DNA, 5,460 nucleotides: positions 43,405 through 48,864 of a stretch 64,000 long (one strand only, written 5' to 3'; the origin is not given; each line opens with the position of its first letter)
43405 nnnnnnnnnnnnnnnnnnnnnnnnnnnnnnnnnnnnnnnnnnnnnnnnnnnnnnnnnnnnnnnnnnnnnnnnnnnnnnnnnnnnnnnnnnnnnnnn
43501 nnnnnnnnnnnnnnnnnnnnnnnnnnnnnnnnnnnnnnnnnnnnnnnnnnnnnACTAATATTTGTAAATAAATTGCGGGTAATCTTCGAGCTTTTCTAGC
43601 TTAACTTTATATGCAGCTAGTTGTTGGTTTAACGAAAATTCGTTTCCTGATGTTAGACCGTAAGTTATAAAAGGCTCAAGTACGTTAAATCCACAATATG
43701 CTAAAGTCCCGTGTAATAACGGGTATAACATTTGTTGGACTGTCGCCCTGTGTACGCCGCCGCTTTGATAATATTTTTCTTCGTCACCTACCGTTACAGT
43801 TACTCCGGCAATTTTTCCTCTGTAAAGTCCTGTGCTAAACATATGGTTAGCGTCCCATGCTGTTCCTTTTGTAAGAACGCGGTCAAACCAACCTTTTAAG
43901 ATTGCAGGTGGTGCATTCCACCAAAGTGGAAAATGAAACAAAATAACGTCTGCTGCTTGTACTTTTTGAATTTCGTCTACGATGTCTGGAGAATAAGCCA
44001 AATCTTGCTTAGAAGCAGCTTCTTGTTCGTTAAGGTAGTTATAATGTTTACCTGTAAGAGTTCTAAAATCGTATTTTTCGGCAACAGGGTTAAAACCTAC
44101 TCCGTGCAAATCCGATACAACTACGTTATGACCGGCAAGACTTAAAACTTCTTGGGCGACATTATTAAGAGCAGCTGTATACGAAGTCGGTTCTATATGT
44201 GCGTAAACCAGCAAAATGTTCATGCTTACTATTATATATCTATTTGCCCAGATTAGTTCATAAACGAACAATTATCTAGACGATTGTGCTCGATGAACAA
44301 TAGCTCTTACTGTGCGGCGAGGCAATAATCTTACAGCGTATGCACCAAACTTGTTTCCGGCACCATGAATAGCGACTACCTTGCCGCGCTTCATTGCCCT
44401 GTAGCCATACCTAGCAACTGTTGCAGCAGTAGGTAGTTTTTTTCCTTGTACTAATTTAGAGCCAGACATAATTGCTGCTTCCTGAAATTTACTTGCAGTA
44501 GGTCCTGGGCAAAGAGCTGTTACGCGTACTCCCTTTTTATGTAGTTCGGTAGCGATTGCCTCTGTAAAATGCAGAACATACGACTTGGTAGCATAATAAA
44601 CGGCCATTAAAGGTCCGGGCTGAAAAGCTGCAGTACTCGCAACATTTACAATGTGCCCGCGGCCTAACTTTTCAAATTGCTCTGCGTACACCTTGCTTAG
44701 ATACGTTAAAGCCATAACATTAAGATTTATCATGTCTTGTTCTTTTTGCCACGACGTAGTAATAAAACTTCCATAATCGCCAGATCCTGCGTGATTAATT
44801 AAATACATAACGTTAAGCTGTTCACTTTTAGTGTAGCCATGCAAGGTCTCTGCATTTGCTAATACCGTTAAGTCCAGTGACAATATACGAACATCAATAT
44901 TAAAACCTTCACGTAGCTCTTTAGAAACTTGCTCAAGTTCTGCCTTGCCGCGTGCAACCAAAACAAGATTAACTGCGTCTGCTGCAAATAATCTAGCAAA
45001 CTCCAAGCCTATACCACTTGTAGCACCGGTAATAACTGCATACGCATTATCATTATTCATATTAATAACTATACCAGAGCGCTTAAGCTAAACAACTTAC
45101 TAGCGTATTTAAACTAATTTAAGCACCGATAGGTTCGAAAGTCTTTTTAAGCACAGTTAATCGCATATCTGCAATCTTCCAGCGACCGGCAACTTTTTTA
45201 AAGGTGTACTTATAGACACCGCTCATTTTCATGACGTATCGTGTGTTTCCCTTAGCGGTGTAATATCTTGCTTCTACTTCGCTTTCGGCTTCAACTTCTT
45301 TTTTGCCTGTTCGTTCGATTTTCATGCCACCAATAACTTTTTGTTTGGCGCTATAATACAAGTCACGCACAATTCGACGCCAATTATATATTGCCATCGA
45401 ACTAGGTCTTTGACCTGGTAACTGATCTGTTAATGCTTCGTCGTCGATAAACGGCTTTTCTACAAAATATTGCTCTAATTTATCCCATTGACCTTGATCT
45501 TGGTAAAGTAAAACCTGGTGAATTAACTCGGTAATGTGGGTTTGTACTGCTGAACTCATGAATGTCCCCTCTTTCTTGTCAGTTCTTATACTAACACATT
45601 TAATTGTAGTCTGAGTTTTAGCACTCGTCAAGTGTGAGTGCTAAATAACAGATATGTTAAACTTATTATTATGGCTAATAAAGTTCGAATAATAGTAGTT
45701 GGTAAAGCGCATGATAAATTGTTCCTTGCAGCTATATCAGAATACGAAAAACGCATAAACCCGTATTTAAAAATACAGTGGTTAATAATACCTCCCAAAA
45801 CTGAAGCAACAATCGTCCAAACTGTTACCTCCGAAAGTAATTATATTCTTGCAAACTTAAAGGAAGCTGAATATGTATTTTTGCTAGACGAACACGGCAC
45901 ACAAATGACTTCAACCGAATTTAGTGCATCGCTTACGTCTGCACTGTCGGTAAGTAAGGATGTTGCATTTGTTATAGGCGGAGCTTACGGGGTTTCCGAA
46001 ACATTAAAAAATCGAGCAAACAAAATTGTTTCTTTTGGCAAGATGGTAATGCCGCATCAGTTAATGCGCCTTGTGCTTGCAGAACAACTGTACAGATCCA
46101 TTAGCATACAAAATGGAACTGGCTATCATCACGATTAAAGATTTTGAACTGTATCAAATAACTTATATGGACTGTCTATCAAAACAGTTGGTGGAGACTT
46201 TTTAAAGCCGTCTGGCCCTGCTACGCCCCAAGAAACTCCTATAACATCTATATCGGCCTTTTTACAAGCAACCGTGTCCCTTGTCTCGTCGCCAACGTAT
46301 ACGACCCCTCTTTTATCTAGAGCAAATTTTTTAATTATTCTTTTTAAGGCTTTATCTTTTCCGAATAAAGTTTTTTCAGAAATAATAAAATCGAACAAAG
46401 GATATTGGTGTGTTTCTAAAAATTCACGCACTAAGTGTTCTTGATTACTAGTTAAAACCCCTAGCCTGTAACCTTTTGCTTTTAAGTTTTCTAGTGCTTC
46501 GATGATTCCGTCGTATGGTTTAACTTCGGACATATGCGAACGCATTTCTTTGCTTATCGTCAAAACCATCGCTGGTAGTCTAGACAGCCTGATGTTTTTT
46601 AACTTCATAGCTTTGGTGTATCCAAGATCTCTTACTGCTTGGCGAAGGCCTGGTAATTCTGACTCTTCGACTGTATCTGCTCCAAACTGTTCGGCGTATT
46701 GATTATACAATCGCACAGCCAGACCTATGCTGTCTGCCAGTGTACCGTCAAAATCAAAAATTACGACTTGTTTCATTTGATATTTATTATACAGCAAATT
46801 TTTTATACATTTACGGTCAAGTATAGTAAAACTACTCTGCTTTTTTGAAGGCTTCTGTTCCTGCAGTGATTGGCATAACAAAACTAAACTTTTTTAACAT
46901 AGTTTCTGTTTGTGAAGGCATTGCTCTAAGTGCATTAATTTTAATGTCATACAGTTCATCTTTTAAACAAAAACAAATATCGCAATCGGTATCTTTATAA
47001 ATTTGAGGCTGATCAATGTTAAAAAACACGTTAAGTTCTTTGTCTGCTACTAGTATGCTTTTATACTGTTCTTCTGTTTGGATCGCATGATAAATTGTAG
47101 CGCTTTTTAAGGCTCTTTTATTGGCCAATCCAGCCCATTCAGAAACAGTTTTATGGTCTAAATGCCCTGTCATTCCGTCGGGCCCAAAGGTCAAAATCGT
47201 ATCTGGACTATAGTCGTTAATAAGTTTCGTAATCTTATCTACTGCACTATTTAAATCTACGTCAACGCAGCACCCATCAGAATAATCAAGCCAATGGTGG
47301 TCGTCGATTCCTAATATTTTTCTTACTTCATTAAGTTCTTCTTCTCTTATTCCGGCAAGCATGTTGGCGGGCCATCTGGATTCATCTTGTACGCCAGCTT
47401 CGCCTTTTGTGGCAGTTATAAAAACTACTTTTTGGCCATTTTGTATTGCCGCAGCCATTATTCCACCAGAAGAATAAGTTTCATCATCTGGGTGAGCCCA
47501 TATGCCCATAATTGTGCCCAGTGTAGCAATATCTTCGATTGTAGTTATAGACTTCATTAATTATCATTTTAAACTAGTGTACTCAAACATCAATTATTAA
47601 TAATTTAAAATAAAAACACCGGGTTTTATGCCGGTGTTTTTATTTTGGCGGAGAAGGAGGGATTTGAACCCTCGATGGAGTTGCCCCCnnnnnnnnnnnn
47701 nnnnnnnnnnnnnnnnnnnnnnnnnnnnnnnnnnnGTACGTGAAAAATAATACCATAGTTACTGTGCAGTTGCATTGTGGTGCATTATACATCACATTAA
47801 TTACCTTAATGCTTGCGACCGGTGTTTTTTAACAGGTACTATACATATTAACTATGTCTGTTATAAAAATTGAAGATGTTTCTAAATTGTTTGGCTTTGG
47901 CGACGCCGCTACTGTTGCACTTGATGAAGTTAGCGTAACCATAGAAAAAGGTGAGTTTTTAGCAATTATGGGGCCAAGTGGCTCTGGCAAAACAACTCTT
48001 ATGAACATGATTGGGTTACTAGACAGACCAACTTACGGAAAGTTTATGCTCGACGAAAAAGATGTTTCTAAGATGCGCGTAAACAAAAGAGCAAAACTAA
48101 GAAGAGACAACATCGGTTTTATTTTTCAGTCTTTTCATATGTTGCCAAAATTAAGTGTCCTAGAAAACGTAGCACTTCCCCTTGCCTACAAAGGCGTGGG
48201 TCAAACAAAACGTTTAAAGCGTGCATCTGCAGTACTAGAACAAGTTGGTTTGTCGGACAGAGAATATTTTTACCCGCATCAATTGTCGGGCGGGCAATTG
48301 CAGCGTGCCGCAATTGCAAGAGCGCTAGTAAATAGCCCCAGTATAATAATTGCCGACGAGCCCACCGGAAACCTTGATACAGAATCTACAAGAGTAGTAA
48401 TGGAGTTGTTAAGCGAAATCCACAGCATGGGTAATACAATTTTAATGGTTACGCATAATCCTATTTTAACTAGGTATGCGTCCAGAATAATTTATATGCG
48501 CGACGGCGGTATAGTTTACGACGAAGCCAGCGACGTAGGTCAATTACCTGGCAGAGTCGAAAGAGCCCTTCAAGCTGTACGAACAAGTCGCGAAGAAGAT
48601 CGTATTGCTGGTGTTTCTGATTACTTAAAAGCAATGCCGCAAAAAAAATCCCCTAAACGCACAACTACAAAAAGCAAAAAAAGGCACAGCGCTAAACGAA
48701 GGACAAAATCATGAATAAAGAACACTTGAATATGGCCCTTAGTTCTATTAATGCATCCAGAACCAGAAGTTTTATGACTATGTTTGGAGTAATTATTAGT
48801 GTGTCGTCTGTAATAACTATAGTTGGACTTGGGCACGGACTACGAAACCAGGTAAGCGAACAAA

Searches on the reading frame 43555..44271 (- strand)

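Call 20: search_protein_families(library=pfam, proteins=[window:43555-44271:-], max_evalue=0.001)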
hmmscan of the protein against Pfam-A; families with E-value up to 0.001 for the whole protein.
window:43555-44271:- (238 aa): 3 families
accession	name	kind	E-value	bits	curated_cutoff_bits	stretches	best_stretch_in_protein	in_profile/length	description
PF02525.22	Flavodoxin_2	-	3.2e-42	144.9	27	1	17-224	1-193/198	Flavodoxin-like fold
PF03358.20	FMN_red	-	2.5e-09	37.3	24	1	17-163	1-117/152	NADPH-dependent FMN reductase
PF12682.12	Flavodoxin_4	-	0.00022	21.2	24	1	88-130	55-97/155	Flavodoxin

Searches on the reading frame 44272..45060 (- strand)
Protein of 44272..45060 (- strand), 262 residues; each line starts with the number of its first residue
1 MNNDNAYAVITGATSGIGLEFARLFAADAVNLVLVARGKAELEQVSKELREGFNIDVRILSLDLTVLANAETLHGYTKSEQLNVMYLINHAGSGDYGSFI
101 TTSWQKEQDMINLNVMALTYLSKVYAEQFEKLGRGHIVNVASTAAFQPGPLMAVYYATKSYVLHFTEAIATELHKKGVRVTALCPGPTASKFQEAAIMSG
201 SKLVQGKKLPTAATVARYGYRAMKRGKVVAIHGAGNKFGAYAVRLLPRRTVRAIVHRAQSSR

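Call 20: search_protein_families(library=pfam, proteins=[window:44272-45060:-], max_evalue=0.001)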
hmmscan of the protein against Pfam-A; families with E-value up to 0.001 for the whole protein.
window:44272-45060:- (262 aa): 5 families
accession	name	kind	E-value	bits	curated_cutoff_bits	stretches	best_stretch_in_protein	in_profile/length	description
PF00106.31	adh_short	-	5.8e-39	134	26.6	1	8-194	3-188/195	short chain dehydrogenase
PF13561.12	adh_short_C2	-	1.2e-25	90.9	27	1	12-193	1-181/236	Enoyl-(Acyl carrier protein) reductase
PF08659.16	KR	-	4.6e-09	36.9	22.6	1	8-185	3-175/180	KR domain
PF13579.12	Glyco_trans_4_4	-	0.00074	20.3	29.7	0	166-256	7-100/158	Glycosyl transferase 4-like domain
PF13439.12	Glyco_transf_4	-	0.00082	19.9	28.5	0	167-255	9-100/170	Glycosyltransferase Family 4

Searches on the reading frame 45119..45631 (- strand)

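Call 51: search_protein_families(library=pfam, proteins=[window:45119-45631:-], max_evalue=0.00001)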
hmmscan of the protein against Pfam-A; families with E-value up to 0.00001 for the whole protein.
window:45119-45631:- (170 aa): 1 family
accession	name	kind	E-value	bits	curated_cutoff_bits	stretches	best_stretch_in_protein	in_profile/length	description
PF13577.12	SnoaL_4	-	6.3e-09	36.3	24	1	30-157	6-126/126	SnoaL-like domain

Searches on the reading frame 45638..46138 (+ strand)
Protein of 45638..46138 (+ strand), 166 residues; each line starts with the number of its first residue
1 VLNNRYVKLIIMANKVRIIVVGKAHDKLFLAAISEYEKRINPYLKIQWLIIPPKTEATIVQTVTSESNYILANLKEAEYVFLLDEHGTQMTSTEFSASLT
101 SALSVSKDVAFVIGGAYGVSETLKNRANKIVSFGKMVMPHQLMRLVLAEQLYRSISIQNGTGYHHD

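Call 51: search_protein_families(library=pfam, proteins=[window:45638-46138:+], max_evalue=0.00001)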
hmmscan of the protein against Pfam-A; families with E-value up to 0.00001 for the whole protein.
window:45638-46138:+ (166 aa): 1 family
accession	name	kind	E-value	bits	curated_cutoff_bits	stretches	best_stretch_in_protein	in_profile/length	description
PF02590.22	SPOUT_MTase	-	7.3e-46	156.4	27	1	15-164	2-154/154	Predicted SPOUT methyltransferase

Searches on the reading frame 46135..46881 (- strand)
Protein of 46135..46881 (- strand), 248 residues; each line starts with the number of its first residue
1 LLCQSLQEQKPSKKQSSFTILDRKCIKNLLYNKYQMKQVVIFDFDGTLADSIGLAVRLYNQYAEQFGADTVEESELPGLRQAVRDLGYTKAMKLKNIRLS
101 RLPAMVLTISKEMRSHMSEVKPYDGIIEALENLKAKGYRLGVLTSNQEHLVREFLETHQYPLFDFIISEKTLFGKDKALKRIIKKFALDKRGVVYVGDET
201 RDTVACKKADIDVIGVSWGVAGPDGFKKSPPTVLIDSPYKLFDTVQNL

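Call 51: search_protein_families(library=pfam, proteins=[window:46135-46881:-], max_evalue=0.00001)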
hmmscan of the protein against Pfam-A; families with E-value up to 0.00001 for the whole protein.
window:46135-46881:- (248 aa): 3 families
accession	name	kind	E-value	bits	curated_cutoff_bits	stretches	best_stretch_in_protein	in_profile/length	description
PF13419.12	HAD_2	-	2.1e-34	119.6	23.8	1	40-216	1-178/178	Haloacid dehalogenase-like hydrolase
PF00702.32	Hydrolase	-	8.1e-15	56.1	26.4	1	38-210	2-191/191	haloacid dehalogenase-like hydrolase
PF12710.13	HAD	-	1.1e-11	45.9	27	1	40-202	1-184/189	haloacid dehalogenase-like hydrolase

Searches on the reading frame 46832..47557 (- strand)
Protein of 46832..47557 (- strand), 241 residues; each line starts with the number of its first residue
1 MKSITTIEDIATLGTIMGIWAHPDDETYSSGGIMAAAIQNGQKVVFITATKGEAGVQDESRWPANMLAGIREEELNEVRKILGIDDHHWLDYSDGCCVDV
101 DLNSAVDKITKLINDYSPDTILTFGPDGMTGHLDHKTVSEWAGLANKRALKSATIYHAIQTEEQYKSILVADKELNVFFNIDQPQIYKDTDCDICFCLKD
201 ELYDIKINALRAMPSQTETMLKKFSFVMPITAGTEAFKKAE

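Call 51: search_protein_families(library=pfam, proteins=[window:46832-47557:-], max_evalue=0.00001)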
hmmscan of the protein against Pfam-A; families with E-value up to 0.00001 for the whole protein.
window:46832-47557:- (241 aa): 1 family
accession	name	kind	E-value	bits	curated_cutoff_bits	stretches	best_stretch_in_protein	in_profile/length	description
PF02585.22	PIG-L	-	4e-30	105.4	28.2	1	19-141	3-124/129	GlcNAc-PI de-N-acetylase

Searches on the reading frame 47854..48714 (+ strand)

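Call 51: search_protein_families(library=pfam, proteins=[window:47854-48714:+], max_evalue=0.00001)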
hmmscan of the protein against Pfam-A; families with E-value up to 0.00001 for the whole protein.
window:47854-48714:+ (286 aa): 3 families
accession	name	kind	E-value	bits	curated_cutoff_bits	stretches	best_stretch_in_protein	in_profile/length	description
PF00005.33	ABC_tran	-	1.1e-34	120.4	25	1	23-171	1-136/137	ABC transporter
PF13304.12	AAA_21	-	4.9e-09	37.1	27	0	111-205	220-302/304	AAA domain, putative AbiEii toxin, Type IV TA system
PF02463.25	SMC_N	-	4.6e-06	26.6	40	0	33-213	24-209/220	RecF/RecN/SMC N terminal domain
